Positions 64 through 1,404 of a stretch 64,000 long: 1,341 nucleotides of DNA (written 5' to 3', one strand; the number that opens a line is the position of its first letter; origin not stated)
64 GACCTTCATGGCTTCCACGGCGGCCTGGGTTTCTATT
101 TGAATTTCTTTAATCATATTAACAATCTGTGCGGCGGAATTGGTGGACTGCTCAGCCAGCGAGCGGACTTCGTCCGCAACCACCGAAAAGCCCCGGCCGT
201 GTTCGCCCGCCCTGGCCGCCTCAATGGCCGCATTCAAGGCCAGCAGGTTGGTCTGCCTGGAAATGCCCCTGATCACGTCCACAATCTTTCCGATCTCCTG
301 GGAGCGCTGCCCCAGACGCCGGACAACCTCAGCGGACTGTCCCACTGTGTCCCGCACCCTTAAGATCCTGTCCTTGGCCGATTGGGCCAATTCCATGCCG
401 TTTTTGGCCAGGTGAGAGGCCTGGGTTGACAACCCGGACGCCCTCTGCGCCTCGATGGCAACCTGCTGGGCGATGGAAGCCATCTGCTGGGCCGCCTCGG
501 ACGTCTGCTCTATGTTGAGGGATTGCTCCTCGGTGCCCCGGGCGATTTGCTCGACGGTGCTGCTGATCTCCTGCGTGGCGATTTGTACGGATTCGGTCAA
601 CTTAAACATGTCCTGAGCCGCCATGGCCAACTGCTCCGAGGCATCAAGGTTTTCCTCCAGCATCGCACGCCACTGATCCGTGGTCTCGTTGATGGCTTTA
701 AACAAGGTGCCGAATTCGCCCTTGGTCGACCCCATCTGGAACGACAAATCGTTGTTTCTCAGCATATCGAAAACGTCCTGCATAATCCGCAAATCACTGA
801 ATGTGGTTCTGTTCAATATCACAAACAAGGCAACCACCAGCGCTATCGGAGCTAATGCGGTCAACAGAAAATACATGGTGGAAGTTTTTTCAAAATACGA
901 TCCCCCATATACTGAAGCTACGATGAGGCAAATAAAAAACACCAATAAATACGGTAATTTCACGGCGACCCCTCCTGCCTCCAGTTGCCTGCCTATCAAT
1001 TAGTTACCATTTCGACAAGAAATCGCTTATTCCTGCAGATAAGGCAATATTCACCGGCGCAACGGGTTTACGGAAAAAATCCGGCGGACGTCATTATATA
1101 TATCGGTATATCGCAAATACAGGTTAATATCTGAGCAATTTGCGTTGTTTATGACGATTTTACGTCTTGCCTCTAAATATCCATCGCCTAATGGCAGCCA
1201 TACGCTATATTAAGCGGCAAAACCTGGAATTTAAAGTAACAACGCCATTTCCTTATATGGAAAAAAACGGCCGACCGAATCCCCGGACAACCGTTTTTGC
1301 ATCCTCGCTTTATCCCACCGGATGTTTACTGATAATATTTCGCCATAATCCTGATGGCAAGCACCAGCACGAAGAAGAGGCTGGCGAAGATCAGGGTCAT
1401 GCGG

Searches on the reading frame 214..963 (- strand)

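Call 37: search_protein_families(library=ncbifam, proteins=[window:214-963:-], max_evalue=0.001)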
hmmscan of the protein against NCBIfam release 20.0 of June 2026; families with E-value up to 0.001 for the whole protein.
window:214-963:- (250 aa): 7 families
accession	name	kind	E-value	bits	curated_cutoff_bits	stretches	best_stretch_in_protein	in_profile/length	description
NF041847.1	transduc_aer2_vibrio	equivalog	3.2e-16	58.7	1200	1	57-250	458-624/804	aerotaxis transducer Aer2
NF058645.1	MCPCtpMPsAe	equivalog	1.9e-15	56.7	900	1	34-250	209-414/558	methyl-accepting chemotaxis protein CtpM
NF011615.0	PRK15041.1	equivalog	5.6e-13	48.4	947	1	114-250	265-387/554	methyl-accepting chemotaxis protein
NF007309.0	PRK09793.1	equivalog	9.2e-11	41.4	903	1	124-250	264-383/533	methyl-accepting chemotaxis protein IV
NF047851.1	MCPCitTducer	equivalog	2.3e-10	40.2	900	1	180-250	323-386/553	methyl-accepting chemotaxis citrate transducer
NF011622.0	PRK15048.1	equivalog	4.5e-09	36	900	1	124-250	273-385/553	methyl-accepting chemotaxis protein II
NF050802.1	AspChtxCcaA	equivalog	2e-06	26.5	1300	1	188-250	539-598/700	aspartate chemotaxis receptor CcaA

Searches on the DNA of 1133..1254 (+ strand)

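Call 45: build_rna_model(alignment_id=A2)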
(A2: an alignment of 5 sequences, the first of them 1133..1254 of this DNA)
Model R1 built from alignment A2 (5 sequences, 125 columns); structure: RNAalifold consensus.
model positions 121; base pairs 43; branch points 0; effective number of sequences 1; information 0.591 bits per position. Calibrated on 0.2 Mb of random sequence (short: E-values are rough).
structure used (alignment columns):
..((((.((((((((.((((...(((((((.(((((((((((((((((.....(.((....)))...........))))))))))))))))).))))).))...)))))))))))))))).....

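Call 46: search_with_rna_model(model_id=R1, sources=[window, L037, L038, L039, L013, L014, L015, L016, L017, L018, L019], max_evalue=10)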
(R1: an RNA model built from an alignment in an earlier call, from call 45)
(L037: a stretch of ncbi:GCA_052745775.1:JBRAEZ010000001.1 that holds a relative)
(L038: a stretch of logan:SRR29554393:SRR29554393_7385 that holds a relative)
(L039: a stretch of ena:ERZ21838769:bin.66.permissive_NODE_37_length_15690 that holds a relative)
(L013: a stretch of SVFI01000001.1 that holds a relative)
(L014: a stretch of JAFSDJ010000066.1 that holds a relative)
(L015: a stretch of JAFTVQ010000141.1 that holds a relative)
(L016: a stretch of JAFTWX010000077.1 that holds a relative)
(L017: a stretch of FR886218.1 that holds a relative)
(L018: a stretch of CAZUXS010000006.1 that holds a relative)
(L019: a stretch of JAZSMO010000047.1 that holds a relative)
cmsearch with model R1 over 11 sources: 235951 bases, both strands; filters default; matches with E-value up to 10: 12.
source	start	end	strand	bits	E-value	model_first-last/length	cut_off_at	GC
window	36835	36954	+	131.8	5.3e-35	1-121/121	no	0.38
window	44912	45031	+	124.7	6.2e-33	1-121/121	no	0.36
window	35992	36113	-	119.2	2.4e-31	1-121/121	no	0.43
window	1133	1255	+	115.5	2.8e-30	1-121/121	no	0.4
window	32151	32267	+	108.9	2.3e-28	1-121/121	no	0.45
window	36833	36952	-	60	3.1e-14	1-121/121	no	0.38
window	35993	36114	+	53.8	2e-12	1-121/121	no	0.43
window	32149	32265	-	43.9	1.4e-09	1-121/121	no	0.44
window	44910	45029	-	37.8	8e-08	1-121/121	no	0.36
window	20769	20821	-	30.4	1.1e-05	1-121/121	no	0.36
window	1131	1254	-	30.3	1.2e-05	1-121/121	no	0.4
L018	1397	1448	+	12.5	1.7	1-121/121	no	0.31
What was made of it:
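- Checked: A covariance model scores them at 109-132 bits (call 46).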

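Call 56: search_with_rna_model(model_id=R1, sources=[L040, L041, L042, L043, L044, L045, L046, L047, L048, L049, L050, L051, L052, L053, L054, L055, L056, L057, L058, L059, L060, L061, L062, L063, L064, L065, L066, L067, L068, L069, L070, L071, L072, L073], max_evalue=1)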
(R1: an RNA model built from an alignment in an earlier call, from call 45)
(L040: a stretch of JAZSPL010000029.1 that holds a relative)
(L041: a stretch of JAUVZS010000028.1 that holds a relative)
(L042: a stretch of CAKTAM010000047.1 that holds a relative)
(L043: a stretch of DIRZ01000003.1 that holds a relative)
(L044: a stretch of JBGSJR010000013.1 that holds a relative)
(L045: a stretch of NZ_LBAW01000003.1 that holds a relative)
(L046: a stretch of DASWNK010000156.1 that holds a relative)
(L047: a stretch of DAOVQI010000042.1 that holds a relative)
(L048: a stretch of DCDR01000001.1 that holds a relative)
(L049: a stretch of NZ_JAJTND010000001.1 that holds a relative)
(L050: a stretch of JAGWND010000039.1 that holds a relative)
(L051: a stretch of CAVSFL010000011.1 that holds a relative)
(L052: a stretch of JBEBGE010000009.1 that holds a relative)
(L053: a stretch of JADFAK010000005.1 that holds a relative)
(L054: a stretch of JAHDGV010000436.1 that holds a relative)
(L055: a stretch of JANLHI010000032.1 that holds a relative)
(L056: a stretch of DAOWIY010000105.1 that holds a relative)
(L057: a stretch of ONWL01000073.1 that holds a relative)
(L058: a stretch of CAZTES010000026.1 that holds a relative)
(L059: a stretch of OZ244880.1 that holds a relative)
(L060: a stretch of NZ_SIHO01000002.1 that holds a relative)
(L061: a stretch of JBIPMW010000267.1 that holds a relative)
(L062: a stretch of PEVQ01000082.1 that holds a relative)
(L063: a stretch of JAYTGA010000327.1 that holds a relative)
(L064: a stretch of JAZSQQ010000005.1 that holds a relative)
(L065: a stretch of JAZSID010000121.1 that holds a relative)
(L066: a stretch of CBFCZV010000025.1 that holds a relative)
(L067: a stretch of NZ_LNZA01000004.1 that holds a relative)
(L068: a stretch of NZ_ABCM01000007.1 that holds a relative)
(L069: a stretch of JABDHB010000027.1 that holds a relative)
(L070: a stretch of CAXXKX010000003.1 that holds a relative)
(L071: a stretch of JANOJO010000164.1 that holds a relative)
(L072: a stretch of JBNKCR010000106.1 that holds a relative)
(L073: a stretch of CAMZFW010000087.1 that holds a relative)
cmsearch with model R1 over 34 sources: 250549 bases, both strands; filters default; matches with E-value up to 1: 0.
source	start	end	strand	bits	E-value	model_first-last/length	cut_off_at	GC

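Call 78: search_with_rna_model(model_id=R1, sources=[L074, L075, L076, L077, L078, L022, L023, L024, L025, L026, L027, L028, L029, L030, L031, L032, L033, L034, L035], max_evalue=1)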
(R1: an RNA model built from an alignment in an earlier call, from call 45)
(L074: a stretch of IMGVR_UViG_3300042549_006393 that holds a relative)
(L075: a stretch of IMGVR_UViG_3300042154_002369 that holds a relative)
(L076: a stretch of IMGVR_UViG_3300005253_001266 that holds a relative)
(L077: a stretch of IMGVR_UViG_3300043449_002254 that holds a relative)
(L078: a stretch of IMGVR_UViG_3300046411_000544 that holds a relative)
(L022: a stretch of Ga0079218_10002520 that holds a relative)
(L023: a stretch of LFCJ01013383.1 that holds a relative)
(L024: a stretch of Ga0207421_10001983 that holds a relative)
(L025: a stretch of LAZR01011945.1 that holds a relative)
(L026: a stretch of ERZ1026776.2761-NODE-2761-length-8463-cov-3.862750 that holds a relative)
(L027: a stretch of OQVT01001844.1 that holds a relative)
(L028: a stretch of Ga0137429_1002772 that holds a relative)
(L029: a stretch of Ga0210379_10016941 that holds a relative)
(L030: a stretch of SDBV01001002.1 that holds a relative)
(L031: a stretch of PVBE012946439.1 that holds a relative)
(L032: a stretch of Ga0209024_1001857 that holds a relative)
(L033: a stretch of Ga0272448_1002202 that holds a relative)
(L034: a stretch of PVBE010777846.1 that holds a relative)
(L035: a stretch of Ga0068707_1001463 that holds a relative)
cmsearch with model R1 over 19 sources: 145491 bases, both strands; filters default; matches with E-value up to 1: 2.
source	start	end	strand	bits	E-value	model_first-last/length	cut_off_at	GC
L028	1411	1539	-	12.9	0.8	1-121/121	no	0.61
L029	544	672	+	12.9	0.8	1-121/121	no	0.61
